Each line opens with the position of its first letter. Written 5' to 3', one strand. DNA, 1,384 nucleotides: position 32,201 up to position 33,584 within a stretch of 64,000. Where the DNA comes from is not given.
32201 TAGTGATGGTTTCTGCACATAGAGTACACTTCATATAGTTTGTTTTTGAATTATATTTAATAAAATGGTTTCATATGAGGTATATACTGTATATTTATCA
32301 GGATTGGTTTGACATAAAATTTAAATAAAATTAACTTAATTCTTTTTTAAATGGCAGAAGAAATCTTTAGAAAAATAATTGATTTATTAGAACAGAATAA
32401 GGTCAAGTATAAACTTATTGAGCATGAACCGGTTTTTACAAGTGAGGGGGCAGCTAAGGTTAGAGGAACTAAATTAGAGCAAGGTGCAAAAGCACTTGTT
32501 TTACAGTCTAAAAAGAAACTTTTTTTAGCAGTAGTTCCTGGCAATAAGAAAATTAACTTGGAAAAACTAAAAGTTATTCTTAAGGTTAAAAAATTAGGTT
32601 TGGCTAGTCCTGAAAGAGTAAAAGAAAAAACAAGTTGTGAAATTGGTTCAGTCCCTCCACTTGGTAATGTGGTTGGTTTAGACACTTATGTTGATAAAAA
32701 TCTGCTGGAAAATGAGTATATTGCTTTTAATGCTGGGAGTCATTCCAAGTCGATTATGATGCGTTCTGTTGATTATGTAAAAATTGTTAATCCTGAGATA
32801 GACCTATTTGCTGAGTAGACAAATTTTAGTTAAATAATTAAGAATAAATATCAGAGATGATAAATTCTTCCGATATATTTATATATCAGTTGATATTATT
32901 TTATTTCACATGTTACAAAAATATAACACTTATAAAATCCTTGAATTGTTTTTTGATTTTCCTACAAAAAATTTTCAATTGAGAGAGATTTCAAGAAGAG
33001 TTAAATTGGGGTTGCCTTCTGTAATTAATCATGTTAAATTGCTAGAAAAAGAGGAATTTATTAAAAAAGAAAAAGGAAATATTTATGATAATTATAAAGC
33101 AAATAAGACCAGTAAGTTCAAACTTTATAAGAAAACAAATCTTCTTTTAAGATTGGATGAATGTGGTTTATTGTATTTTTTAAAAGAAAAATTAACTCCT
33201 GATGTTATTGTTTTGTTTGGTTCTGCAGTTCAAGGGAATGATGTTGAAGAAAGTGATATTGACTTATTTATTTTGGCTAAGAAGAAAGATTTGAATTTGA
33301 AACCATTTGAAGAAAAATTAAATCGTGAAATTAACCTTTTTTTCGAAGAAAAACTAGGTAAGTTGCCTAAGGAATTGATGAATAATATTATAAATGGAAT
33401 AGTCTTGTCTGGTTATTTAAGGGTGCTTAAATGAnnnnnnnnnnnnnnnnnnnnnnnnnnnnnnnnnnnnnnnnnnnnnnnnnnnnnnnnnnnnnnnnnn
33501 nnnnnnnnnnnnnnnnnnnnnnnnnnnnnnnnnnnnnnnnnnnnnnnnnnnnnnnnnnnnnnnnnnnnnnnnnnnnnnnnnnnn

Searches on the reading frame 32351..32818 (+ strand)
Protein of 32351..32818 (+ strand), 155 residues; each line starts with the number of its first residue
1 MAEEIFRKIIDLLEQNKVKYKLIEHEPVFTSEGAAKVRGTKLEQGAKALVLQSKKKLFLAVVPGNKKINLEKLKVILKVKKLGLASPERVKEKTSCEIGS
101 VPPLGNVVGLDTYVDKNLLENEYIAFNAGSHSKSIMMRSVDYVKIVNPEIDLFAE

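Call 3: search_protein_families(library=pfam, proteins=[window:32351-32818:+], max_evalue=0.1)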
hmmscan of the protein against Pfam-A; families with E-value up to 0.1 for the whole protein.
window:32351-32818:+ (155 aa): 1 family
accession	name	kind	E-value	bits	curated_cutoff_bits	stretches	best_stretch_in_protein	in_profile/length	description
PF04073.20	tRNA_edit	-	1.2e-28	100.1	25.5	1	25-144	1-122/123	Aminoacyl-tRNA editing domain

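Call 4: search_protein_families(library=ncbifam, proteins=[window:32351-32818:+], max_evalue=0.1)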
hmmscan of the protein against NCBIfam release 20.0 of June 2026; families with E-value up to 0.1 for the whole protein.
window:32351-32818:+ (155 aa): 3 families
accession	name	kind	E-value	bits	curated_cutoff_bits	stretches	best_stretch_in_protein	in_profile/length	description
TIGR00011.1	YbaK_EbsC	equivalog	2.8e-18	66.1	153.25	1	10-150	4-148/152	Cys-tRNA(Pro) deacylase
NF007951.0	PRK10670.1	equivalog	4.4e-11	42.9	243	1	10-149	5-151/159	Cys-tRNA(Pro)/Cys-tRNA(Cys) deacylase YbaK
NF006625.0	PRK09194.1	equivalog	1.3e-09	37.5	558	1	21-135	250-364/559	proline--tRNA ligase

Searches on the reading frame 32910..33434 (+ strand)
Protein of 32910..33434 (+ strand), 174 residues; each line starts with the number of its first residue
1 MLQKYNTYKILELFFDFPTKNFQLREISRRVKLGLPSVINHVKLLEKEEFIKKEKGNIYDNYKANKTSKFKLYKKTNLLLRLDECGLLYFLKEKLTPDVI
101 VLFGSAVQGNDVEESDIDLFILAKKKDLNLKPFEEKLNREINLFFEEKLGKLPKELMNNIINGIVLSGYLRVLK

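Call 3: search_protein_families(library=pfam, proteins=[window:32910-33434:+], max_evalue=0.1)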
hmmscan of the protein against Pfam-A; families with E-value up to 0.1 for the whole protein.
window:32910-33434:+ (174 aa): 6 families
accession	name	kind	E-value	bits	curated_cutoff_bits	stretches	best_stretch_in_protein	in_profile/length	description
PF18765.7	Polbeta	-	1.4e-09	38.5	26.9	1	90-142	6-65/93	Polymerase beta, Nucleotidyltransferase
PF01909.29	NTP_transf_2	-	4.1e-08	33.9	21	1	87-154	4-81/93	Nucleotidyltransferase domain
PF22600.2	MTPAP-like_central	-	3.2e-05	24.5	27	1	57-133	4-71/139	Poly(A) RNA polymerase, mitochondrial-like, central palm domain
PF13412.12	HTH_24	-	0.0026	17.7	21.9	1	25-52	21-48/48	Winged helix-turn-helix DNA-binding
PF01047.28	MarR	-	0.012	15.9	24.6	1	8-55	6-51/59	MarR family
PF01978.25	TrmB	-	0.04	14.2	25.6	1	22-64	23-64/68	Sugar-specific transcriptional regulator TrmB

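Call 4: search_protein_families(library=ncbifam, proteins=[window:32910-33434:+], max_evalue=0.1)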
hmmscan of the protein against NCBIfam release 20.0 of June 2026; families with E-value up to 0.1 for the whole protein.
window:32910-33434:+ (174 aa): 7 families
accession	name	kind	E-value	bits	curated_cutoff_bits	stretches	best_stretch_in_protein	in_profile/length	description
NF047752.1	MntA_antitoxin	equivalog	1e-07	31.8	60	1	91-137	1-43/106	type VII toxin-antitoxin system MntA family adenylyltransferase antitoxin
NF051895.1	anti_phage_HalB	equivalog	0.016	14.8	190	1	100-128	2-30/211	anti-phage Hailong system nucleotidyltransferase HalB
NF033789.1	repress_SdpR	subfamily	0.018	14.9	100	1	20-67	20-67/79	autorepressor SdpR family transcription factor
TIGR01884.1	cas_HTH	subfamily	0.025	14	60.2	1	23-60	158-197/202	CRISPR-associated CARF protein Csa3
NF010309.0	PRK13746.1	subfamily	0.049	13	193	1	98-123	29-54/263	aminoglycoside adenylyltransferase family protein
NF012212.1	ANT_9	subfamily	0.064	12.5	340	1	100-126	24-50/249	aminoglycoside nucleotidyltransferase ANT(9)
NF040625.1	HacB2_Meth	equivalog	0.088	12.3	230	0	30-93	96-159/161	homoaconitase small subunit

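Call 49: find_homologous_proteins(query=window:32910-33434:+, max_evalue=0.00001)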
Query window:32910-33434:+ (174 aa): 712 proteins with E <= 0.00001 among 969 candidates; the best 120 are listed.
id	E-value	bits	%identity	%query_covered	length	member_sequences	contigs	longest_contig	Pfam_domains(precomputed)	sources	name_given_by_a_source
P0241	5.8e-104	363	100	100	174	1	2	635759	PF18765.8,PF01909.30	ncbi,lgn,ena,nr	ncbi:MAG: nucleotidyltransferase domain-containing protein [Nanoarchaeota archaeon]|nr:nucleotidyltr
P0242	9.4e-88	310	85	100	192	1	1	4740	PF18765.8,PF01909.30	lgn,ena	-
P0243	1.5e-85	303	85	100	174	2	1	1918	PF18765.8,PF01909.30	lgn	-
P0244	5.9e-74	265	74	100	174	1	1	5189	PF18765.8,PF01909.30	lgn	-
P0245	1.9e-69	251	71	100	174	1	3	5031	PF18765.8,PF01909.30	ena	-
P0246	2.9e-69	250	68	100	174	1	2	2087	PF13412.13,PF18765.8,PF01909.30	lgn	-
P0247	2.5e-68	247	70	100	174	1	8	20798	PF18765.8,PF01909.30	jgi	-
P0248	2.7e-68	247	68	99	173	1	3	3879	PF18765.8,PF01909.30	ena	-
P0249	8.9e-67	242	67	100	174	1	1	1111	PF18765.8,PF01909.30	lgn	-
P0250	1.5e-65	238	64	100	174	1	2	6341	PF18765.8,PF01909.30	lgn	-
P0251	2.0e-65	237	68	100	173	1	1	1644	PF18765.8,PF01909.30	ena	-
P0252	2.0e-65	237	69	96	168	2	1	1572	PF18765.8,PF01909.30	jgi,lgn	-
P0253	3.6e-64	233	64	100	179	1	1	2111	PF01047.29,PF13412.13,PF18765.8,PF01909.30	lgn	-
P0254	5.6e-64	233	64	99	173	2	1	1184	PF13412.13,PF18765.8,PF01909.30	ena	-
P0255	6.3e-64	233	68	99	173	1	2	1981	PF18765.8,PF01909.30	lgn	-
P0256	4.7e-63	230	60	99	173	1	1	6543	PF18765.8,PF09339.17,PF01909.30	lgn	-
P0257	5.9e-63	229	65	100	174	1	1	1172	PF18765.8,PF01909.30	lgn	-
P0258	2.2e-62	228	61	99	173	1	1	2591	PF18765.8,PF01909.30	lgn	-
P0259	2.3e-62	227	61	99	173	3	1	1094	PF13412.13,PF18765.8,PF01909.30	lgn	-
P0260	3.0e-62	227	61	99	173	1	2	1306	PF13412.13,PF18765.8,PF01909.30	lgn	-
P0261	3.0e-62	227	60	99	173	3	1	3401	PF18765.8,PF01909.30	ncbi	-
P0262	5.8e-62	226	63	97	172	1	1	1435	PF18765.8,PF01909.30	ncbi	-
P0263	6.0e-62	226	59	99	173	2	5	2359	PF18765.8,PF01909.30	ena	-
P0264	6.5e-62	226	63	99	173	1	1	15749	PF18765.8,PF01909.30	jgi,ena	-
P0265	9.5e-62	225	64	99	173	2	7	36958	PF18765.8,PF01909.30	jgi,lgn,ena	-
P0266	1.5e-61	225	60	100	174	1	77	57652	PF18765.8,PF01909.30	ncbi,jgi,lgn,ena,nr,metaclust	ncbi:MAG: hypothetical protein COY38_00870 [Candidatus Aenigmarchaeota archaeon CG_4_10_14_0_8_um_fi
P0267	1.9e-61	224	62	99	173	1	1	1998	PF18765.8,PF01909.30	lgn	-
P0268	2.1e-61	224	59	99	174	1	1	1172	PF18765.8,PF01909.30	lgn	-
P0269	2.4e-61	224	60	99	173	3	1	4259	PF18765.8,PF12802.14,PF01909.30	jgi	-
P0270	2.6e-61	224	60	99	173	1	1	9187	PF18765.8,PF01909.30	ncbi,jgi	-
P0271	3.6e-61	224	59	99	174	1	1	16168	PF18765.8,PF01909.30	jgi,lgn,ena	-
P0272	4.5e-61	223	60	100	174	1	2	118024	PF18765.8,PF01909.30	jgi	-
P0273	4.6e-61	223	60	100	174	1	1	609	PF18765.8,PF01909.30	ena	-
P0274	9.6e-61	222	61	99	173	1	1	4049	PF18765.8,PF01909.30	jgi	-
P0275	1.3e-60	222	60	99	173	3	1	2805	PF18765.8,PF01909.30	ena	-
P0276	1.9e-60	221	60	99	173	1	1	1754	PF01047.29,PF13412.13,PF18765.8,PF01909.30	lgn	-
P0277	2.3e-60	221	61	99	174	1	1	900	PF18765.8,PF01909.30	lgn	-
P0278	2.5e-60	221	59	99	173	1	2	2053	PF18765.8,PF01909.30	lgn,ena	-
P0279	2.6e-60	221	62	99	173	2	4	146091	PF18765.8,PF01909.30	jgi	-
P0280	2.9e-60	221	57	100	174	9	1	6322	PF18765.8,PF01909.30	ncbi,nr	ncbi:MAG: nucleotidyltransferase domain-containing protein [Candidatus Methanoperedens sp.]|nr:nucle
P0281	4.5e-60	220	59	99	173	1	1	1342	PF18765.8,PF12802.14,PF01909.30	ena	-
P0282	5.4e-60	220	60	99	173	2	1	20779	PF18765.8,PF01909.30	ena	-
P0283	7.4e-60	219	64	99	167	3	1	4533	PF18765.8,PF01909.30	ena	-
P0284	7.9e-60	219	61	99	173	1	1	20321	PF18765.8,PF01909.30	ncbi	-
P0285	8.3e-60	219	61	99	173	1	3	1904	PF18765.8,PF01909.30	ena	-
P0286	8.3e-60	219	61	99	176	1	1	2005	PF18765.8,PF01909.30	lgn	-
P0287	1.3e-59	219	60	99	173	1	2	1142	PF18765.8,PF01909.30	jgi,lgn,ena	-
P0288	1.4e-59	218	57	100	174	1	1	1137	PF18765.8,PF01909.30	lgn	-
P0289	1.5e-59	218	58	99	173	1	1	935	PF18765.8,PF01022.27,PF01909.30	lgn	-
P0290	8.7e-59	216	57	99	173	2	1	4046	PF18765.8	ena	-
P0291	1.0e-58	216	58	99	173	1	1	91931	PF18765.8,PF01909.30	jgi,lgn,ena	-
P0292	1.3e-58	215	60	99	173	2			PF18765.8,PF01909.30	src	-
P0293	1.6e-58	215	61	97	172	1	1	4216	PF18765.8,PF01909.30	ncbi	-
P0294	1.7e-58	215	58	99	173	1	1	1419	PF18765.8,PF01909.30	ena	-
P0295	1.7e-58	215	61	99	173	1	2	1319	PF18765.8,PF01909.30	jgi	jgi:predicted nucleotidyltransferase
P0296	2.0e-58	215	56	100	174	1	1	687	PF18765.8,PF01022.27,PF01909.30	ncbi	-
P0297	3.5e-58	214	61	99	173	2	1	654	PF18765.8,PF01909.30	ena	-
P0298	3.6e-58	214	55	100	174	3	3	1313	PF18765.8,PF01909.30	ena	-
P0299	5.0e-58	213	57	100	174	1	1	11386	PF18765.8,PF01909.30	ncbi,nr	ncbi:Nucleotidyltransferase domain protein [uncultured archaeon]|nr:Nucleotidyltransferase domain pr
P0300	6.4e-58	213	57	100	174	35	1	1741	PF18765.8,PF01022.27,PF01909.30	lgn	-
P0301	7.4e-58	213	60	94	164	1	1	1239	PF18765.8,PF01909.30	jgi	-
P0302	9.3e-58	212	55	100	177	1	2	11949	PF18765.8,PF01909.30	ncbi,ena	-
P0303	1.0e-57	212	58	100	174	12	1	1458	PF01047.29,PF18765.8,PF01909.30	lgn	-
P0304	1.3e-57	212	60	99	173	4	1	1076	PF18765.8,PF01909.30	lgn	-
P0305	1.4e-57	212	59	99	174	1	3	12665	PF18765.8,PF01909.30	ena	-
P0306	1.6e-57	212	59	99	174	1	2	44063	PF18765.8,PF01022.27,PF12802.14,PF01909.30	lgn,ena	-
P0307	1.8e-57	212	59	99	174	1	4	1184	PF18765.8,PF01909.30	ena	-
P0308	2.7e-57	211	55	100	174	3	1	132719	PF18765.8,PF01909.30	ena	-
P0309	3.4e-57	211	61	99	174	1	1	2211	PF18765.8,PF01909.30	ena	-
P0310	7.2e-57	210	54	99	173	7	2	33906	PF18765.8,PF01909.30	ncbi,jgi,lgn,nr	ncbi:MAG: hypothetical protein FJZ49_06355 [Candidatus Verstraetearchaeota archaeon]|nr:hypothetical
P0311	8.6e-57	209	56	100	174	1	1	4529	PF18765.8,PF01909.30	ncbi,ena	-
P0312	8.7e-57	209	59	99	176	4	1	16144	PF18765.8,PF01909.30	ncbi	-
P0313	1.1e-56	209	59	99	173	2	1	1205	PF18765.8,PF01909.30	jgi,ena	-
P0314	1.1e-56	209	55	99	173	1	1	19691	PF18765.8,PF01022.27,PF01909.30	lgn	-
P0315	1.2e-56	209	54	99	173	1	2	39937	PF18765.8,PF01909.30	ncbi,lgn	-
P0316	2.2e-56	208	56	99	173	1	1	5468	PF18765.8,PF01909.30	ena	-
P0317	2.4e-56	208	54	100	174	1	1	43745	PF18765.8,PF01022.27,PF01909.30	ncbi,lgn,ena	ncbi:MAG TPA: nucleotidyltransferase domain-containing protein [Candidatus Methanoperedens sp.]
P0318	1.1e-55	206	54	99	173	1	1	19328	PF18765.8,PF01909.30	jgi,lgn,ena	-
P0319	1.1e-55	206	57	99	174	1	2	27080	PF18765.8,PF01909.30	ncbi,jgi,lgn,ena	-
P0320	1.6e-55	205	58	100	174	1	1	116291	PF18765.8,PF01909.30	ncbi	-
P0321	1.8e-55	205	60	99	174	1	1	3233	PF18765.8,PF01909.30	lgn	-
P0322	2.0e-55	205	59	99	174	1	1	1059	PF18765.8,PF01022.27,PF01909.30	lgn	-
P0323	2.3e-55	205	57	99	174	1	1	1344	PF18765.8,PF01022.27,PF01909.30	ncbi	-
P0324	2.6e-55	205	57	99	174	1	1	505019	PF18765.8,PF22600.3,PF01909.30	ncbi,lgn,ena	-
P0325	2.6e-55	205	57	99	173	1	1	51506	PF18765.8,PF01909.30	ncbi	-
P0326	2.9e-55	204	58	99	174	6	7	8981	PF18765.8,PF01022.27,PF01909.30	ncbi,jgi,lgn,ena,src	-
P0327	4.2e-55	204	54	99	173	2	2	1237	PF18765.8,PF01909.30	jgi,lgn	jgi:predicted nucleotidyltransferase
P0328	4.3e-55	204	57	99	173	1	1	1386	PF18765.8,PF01909.30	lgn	-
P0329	7.2e-55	203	58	99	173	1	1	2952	PF18765.8,PF01909.30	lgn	-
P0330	7.8e-55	203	53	99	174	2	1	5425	PF18765.8,PF01909.30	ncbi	-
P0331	8.8e-55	203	54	99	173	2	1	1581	PF18765.8,PF01909.30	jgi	jgi:predicted nucleotidyltransferase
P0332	1.6e-54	202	58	99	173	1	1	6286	PF18765.8,PF01909.30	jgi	jgi:predicted nucleotidyltransferase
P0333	1.9e-54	202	57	99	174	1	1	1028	PF18765.8,PF01909.30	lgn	-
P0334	2.0e-54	202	55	99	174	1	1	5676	PF13412.13,PF18765.8,PF01909.30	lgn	-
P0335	2.6e-54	201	53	99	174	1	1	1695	PF18765.8,PF01909.30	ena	-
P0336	2.8e-54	201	57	99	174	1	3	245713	PF18765.8,PF01022.27,PF01909.30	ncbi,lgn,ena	ncbi:MAG: ArsR family transcriptional regulator [Nanoarchaeota archaeon]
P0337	3.0e-54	201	55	99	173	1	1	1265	PF18765.8,PF01909.30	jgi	jgi:predicted nucleotidyltransferase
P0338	4.2e-54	201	55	99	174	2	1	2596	PF18765.8,PF01909.30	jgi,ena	-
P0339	4.8e-54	200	59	99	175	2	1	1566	PF18765.8,PF01909.30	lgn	-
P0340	5.3e-54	200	57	99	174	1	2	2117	PF18765.8,PF01909.30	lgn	-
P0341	6.1e-54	200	57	99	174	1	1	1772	PF18765.8,PF01909.30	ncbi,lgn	-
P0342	9.0e-54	200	57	99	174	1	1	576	PF18765.8,PF01022.27,PF01909.30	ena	-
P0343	9.7e-54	199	67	83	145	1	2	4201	PF18765.8,PF01909.30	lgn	-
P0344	1.0e-53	199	57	99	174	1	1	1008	PF18765.8,PF01909.30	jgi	jgi:predicted nucleotidyltransferase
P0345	1.3e-53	199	57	99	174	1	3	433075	PF18765.8,PF01909.30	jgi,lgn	jgi:predicted nucleotidyltransferase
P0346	1.7e-53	199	57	99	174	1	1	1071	PF18765.8,PF01022.27,PF01909.30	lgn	-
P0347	1.8e-53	199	56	99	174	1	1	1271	PF18765.8,PF01909.30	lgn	-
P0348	2.0e-53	198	57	100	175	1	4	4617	PF18765.8,PF01909.30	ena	-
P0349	2.2e-53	198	55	99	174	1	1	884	PF18765.8,PF12802.14,PF01909.30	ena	-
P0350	2.7e-53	198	53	99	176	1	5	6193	PF18765.8,PF01909.30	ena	-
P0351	3.4e-53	198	56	99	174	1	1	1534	PF18765.8,PF01022.27,PF01909.30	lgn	-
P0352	4.1e-53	197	58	99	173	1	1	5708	PF18765.8,PF01909.30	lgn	-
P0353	4.4e-53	197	55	99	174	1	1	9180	PF18765.8,PF01909.30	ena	-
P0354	5.3e-53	197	56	99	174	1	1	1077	PF18765.8,PF01022.27,PF01909.30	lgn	-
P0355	6.0e-53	197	58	99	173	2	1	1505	PF13412.13,PF18765.8,PF01022.27,PF01909.30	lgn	-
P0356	6.1e-53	197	57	100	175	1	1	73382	PF18765.8,PF01909.30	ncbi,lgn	-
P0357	6.9e-53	197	56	97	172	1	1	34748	PF18765.8,PF01909.30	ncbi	-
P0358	9.2e-53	196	56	99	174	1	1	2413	PF18765.8,PF01022.27,PF01909.30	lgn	-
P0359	9.9e-53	196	54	99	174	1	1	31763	PF18765.8,PF01909.30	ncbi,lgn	-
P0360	1.2e-52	196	56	99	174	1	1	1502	PF18765.8,PF01909.30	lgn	-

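Call 52: search_solved_structures(query=A5, max_evalue=0.01, show_alignments=2)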
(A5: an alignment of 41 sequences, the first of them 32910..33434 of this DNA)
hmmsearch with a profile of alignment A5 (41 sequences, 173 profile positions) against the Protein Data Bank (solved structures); distinct sequences matched with E-value up to 0.01: 13.
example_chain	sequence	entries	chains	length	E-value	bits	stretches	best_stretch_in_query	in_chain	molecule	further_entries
5yep_A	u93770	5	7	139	5.3e-07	32.5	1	80-135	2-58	Toxin-antitoxin system antidote Mnt family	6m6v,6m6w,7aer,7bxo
6m6u_A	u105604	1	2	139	3.4e-05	26.7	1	80-135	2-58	Toxin-antitoxin system antitoxin MntA family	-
9z7q_I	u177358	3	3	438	0.00042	23.1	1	85-125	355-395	Cmr1-MntA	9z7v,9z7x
3r0a_A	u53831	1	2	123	0.00087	22.1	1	7-61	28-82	Putative transcriptional regulator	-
1no5_A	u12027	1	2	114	0.002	20.9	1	81-125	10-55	Hypothetical protein HI0073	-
9xbd_E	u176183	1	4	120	0.0023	20.7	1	98-126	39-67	Nucleotidyltransferase domain-containing protein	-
9dbh_A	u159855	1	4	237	0.003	20.3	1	98-124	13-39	HalB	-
2rff_A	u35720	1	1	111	0.0031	20.3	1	86-130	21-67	Putative nucleotidyltransferase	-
9dbj_A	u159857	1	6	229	0.0032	20.3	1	98-124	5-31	HalB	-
2cfx_A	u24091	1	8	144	0.006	19.3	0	21-56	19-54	HTH-TYPE TRANSCRIPTIONAL REGULATOR LRPC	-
3jth_A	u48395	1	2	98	0.0067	19.2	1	10-68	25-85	Transcription activator HlyU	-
5znx_A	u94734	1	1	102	0.0074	19.1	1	10-68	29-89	Transcriptional activator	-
2x4h_A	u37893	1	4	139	0.0096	18.7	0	23-79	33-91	HYPOTHETICAL PROTEIN SSO2273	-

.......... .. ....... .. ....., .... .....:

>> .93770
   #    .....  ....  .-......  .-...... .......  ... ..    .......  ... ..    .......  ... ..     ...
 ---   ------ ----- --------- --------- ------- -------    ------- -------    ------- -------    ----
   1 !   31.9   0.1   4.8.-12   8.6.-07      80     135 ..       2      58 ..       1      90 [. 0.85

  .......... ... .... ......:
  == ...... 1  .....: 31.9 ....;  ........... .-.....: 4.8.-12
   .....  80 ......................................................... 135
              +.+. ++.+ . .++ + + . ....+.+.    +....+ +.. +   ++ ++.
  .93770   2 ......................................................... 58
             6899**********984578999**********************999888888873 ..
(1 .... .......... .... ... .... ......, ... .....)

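Call 56: predict_structure(alignment_id=A5)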
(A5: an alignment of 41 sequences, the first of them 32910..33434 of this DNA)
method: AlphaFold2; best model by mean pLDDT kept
length: 174 residues; sequences in the alignment: 41
mean_pLDDT: 93.0   pTM: 0.85
mean pLDDT of the five models: 93.0, 91.8, 91.0, 90.9, 90.6
residues with pLDDT >= 90: 147; 70-90: 21; 50-70: 4; < 50: 2
segments of 3 or more residues with pLDDT < 50: none
pLDDT, mean of each block of 10 residues (from residue 1): 80 96 97 96 97 92 97 96 96 95 94 96 95 96 91 87 92 63
secondary structure, 60 per line:
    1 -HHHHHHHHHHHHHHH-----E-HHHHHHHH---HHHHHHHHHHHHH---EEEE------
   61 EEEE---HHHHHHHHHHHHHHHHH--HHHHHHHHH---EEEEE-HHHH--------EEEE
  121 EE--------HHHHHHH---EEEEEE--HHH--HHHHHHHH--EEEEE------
elements in order: H2-16 H24-31 H35-47 E51-54 E61-64 H68-84 H87-95 E99-103 H105-108 E117-122 H131-137 E141-146 H154-161 E164-168

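Call 60: fold_search(model_id=the predicted structure, library=pdb)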
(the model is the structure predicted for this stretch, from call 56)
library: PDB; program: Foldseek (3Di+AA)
matches with E <= 10: 1539; with E <= 0.001: 2
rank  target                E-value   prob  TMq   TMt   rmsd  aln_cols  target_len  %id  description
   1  8xeh_E                8.6e-04  1.00  0.35  0.54   4.9       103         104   21  Crystal structure of HEPN-MNT complex (released 2024-12-18)
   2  8xeo_B                9.6e-04  1.00  0.36  0.57   4.3        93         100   19  Crystal structure of MNT antitoxin (released 2024-12-18)
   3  4rs8_A                1.3e-03  1.00  0.35  0.66   3.7        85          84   22  Apo structure of novel pNOB8 plasmid centromere binding protein (released 2015-09-16)
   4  7bxo_E                1.6e-03  1.00  0.37  0.50   3.7        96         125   26  Crystal structure of the toxin-antitoxin with AMP-PNP (released 2020-09-30)
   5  1no5_B                1.7e-03  1.00  0.33  0.52   5.2        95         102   21  Structure of HI0073 from Haemophilus influenzae, the nucleotide binding domain of the HI0073/HI0074 two protein nucleo (released 2004-03-16)
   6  2xrn_B                2.1e-03  1.00  0.37  0.28   7.6       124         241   16  Crystal structure of TtgV (released 2010-12-01)
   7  3r0a_A                2.6e-03  1.00  0.36  0.52   8.1        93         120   19  Possible transcriptional regulator from Methanosarcina mazei Go1 (gi 21227196) (released 2011-03-23)
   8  5y6i_B                2.6e-03  1.00  0.35  0.27  10.1       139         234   10  Crystal structure of Pseudomonas aeruginosa HmgR (released 2018-08-15)
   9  1mkm_A                2.8e-03  1.00  0.33  0.24   7.1       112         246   16  CRYSTAL STRUCTURE OF THE THERMOTOGA MARITIMA ICLR (released 2002-09-11)
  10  2xrn_A                2.8e-03  1.00  0.35  0.27   7.4       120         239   17  Crystal structure of TtgV (released 2010-12-01)
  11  4k2e_A                3.0e-03  1.00  0.35  0.61   4.0        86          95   15  HlyU from Vibrio cholerae N16961 (released 2014-04-30)
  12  1sfx_A                3.0e-03  1.00  0.33  0.50   7.1        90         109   24  X-ray crystal structure of putative HTH transcription regulator from Archaeoglobus fulgidus (released 2004-08-03)
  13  3r0a_B                3.3e-03  1.00  0.36  0.50   8.4        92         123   17  Possible transcriptional regulator from Methanosarcina mazei Go1 (gi 21227196) (released 2011-03-23)
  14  6m6u_F                3.3e-03  1.00  0.38  0.51   3.7        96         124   24  Crystal structure the toxin-antitoxin MntA-HpeT mutant-D39ED41E (released 2020-09-30)
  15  6m6u_A                3.5e-03  1.00  0.36  0.50   3.8        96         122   23  Crystal structure the toxin-antitoxin MntA-HpeT mutant-D39ED41E (released 2020-09-30)
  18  1no5_A                4.0e-03  1.00  0.33  0.54   5.3        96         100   20  Structure of HI0073 from Haemophilus influenzae, the nucleotide binding domain of the HI0073/HI0074 two protein nucleo (released 2004-03-16)
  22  7bxo_A                4.2e-03  1.00  0.38  0.51   3.8        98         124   26  Crystal structure of the toxin-antitoxin with AMP-PNP (released 2020-09-30)
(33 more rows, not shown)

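Call 75: search_protein_families(library=padloc, proteins=[window:32910-33434:+], max_evalue=0.01)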
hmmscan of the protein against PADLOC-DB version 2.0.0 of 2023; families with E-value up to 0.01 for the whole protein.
window:32910-33434:+ (174 aa): 11 families
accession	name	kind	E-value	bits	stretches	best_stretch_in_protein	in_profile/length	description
PDLC04368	PDC-M05A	-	8.1e-15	53.2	1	7-143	15-158/201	-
PDLC04369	PDC-M05A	-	5.2e-07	27.5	1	8-142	16-153/201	-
PDLC04906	PDC-S09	-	1.3e-06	26.7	1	93-162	20-93/98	-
PDLC04904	PDC-S09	-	2.7e-05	22.3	1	100-138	28-72/104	-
PDLC04902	PDC-S09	-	2.9e-05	22.3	1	100-162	24-85/97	-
PDLC04903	PDC-S09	-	5.1e-05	21.5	1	99-128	28-56/108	-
PDLC01848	CARF3--CARF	-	0.0009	17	1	22-82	150-195/197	-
PDLC01434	CasR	-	0.0014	16.5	1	6-60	129-181/191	"CAS-I,CAS-II,CAS-III,CAS-IV,CAS-V,CAS-VI; associated_signaling"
PDLC04372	PDC-M05A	-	0.0022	16.3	1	28-143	5-127/167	-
PDLC04907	PDC-S09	-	0.003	15.6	1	96-128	26-58/114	-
PDLC04905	PDC-S09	-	0.0036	15.6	1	99-127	23-52/101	-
